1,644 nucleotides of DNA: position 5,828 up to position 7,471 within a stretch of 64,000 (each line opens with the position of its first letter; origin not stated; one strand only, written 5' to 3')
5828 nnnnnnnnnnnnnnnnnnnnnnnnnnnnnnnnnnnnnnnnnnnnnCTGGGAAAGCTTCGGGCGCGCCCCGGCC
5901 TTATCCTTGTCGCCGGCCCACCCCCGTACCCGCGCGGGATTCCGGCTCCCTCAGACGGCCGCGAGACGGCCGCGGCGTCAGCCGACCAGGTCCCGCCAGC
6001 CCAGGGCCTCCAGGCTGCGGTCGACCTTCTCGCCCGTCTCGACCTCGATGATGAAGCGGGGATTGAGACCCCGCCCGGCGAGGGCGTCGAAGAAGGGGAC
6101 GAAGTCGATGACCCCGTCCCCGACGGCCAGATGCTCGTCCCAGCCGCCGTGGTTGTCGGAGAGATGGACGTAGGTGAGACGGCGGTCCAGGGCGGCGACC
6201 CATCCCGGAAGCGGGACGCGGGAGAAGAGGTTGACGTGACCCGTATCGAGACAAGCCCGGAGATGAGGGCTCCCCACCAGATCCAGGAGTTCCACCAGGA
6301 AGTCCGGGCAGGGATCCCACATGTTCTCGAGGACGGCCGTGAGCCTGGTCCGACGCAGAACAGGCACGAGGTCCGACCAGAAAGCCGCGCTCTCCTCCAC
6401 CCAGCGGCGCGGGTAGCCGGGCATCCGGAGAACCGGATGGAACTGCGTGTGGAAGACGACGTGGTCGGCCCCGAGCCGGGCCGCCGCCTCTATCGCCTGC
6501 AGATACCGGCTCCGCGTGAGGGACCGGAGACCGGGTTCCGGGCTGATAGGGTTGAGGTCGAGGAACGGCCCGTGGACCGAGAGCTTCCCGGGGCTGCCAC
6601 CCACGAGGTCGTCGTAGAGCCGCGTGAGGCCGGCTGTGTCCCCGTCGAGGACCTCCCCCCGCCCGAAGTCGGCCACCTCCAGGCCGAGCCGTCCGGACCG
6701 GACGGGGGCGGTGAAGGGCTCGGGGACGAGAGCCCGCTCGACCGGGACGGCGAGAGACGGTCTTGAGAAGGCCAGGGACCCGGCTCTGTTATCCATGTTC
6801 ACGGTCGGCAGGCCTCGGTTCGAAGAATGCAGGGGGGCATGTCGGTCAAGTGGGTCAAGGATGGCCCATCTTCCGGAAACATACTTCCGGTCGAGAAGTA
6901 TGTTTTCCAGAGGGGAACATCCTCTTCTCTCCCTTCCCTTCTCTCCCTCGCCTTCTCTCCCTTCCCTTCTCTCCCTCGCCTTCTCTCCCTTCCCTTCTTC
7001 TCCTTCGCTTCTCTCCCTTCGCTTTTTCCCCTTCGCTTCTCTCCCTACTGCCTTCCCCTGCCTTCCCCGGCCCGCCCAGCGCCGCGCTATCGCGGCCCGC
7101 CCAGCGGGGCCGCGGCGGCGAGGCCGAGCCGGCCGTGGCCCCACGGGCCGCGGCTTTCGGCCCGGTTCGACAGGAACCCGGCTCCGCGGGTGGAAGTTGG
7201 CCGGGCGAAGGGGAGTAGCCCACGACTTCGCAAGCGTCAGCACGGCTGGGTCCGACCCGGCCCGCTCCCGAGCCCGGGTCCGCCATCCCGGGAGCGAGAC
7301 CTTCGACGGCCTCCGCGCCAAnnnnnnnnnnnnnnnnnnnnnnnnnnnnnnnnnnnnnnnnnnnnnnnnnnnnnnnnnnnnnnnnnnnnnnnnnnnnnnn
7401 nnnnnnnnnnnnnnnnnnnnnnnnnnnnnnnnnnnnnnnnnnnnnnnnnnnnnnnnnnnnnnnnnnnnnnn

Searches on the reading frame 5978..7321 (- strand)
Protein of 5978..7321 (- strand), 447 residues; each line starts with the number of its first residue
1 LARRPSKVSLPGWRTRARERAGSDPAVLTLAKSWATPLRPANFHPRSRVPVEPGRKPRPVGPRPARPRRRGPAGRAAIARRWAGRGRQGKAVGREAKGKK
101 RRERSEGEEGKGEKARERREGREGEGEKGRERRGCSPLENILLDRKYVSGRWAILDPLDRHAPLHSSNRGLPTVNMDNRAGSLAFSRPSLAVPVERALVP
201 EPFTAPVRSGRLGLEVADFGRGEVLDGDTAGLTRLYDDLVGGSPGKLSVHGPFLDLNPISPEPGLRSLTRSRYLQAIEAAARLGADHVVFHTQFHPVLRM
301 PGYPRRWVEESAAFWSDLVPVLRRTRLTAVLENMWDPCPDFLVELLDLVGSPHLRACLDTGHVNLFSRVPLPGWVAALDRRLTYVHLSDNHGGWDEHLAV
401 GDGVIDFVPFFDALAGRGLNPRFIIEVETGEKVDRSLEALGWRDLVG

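Call 65: search_protein_families(library=pfam, proteins=[window:5978-7321:-], max_evalue=0.00001)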
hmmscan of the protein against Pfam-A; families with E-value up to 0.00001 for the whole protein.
window:5978-7321:- (447 aa): 1 family
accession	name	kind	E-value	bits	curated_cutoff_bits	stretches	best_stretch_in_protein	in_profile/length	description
PF01261.30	AP_endonuc_2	-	3.1e-31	109.4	31.1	1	246-438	43-244/249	Xylose isomerase-like TIM barrel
